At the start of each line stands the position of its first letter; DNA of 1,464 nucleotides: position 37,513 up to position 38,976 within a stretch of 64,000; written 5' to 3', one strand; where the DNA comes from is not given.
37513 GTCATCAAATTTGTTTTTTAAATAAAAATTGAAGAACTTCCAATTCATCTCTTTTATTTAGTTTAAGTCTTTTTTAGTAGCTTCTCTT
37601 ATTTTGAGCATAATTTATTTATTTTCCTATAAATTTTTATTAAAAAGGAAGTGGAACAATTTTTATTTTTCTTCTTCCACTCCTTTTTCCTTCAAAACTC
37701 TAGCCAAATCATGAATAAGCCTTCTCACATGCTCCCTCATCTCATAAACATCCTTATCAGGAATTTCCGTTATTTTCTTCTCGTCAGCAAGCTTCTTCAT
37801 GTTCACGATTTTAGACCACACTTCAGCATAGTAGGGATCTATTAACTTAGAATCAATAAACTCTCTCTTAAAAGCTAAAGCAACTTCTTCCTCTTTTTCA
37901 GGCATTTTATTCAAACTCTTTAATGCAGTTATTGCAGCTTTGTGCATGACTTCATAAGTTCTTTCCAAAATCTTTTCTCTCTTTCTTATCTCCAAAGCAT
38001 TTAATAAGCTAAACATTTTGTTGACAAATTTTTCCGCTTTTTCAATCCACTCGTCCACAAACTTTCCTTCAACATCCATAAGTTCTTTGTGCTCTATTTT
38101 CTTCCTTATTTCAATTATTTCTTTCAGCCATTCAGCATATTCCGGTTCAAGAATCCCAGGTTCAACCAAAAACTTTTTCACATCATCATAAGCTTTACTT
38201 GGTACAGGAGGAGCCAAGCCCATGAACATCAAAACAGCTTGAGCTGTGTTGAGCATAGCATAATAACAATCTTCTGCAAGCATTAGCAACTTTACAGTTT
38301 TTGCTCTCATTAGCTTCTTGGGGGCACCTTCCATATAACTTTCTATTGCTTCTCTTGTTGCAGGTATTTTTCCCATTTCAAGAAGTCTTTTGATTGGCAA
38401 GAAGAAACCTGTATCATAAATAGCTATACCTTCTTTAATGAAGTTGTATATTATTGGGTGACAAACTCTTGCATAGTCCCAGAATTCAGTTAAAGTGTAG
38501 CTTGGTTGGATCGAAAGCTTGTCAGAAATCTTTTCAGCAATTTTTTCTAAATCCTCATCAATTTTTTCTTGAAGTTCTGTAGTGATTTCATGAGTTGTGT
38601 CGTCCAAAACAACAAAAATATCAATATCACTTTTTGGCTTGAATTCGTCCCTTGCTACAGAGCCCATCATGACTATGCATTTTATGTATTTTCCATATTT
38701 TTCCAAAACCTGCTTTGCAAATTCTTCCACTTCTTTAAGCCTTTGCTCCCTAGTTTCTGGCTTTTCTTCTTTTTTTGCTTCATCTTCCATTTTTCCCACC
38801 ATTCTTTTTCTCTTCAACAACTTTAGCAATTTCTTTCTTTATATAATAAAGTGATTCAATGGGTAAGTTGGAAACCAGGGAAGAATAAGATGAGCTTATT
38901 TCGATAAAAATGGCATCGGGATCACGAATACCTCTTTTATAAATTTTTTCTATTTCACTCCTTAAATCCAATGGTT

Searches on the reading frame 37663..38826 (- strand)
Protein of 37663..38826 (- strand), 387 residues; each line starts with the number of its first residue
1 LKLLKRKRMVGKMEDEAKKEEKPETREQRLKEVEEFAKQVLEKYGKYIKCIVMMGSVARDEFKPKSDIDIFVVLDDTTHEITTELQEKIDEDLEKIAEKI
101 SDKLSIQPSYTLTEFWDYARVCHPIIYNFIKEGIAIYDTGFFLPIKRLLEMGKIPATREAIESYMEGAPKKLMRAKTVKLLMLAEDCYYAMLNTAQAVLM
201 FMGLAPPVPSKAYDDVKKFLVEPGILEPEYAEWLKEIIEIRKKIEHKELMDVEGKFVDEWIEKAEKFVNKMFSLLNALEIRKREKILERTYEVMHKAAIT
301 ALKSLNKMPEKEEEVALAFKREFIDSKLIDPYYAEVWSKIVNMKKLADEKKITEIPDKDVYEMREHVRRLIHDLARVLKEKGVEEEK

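Call 22: search_protein_families(library=pfam, proteins=[window:37663-38826:-], max_evalue=0.001)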
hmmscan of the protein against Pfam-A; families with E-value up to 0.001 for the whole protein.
window:37663-38826:- (387 aa): 6 families
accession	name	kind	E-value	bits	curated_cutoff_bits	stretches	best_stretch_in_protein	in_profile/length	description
PF01909.29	NTP_transf_2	-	2.1e-11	44.5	21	1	34-104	2-72/93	Nucleotidyltransferase domain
PF18765.7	Polbeta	-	6.3e-09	36.3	26.9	1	38-105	4-65/93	Polymerase beta, Nucleotidyltransferase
PF22600.2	MTPAP-like_central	-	4.9e-06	27.1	27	1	11-102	7-89/139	Poly(A) RNA polymerase, mitochondrial-like, central palm domain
PF03445.19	DUF294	-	9.1e-06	26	21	1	37-104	39-98/138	Putative nucleotidyltransferase DUF294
PF01934.22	HepT-like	-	0.00037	20.6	23.5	0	260-345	4-88/120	Ribonuclease HepT-like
PF12633.13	Adenyl_cycl_N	-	0.00046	20.6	27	1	38-99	82-143/199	Adenylate cyclase NT domain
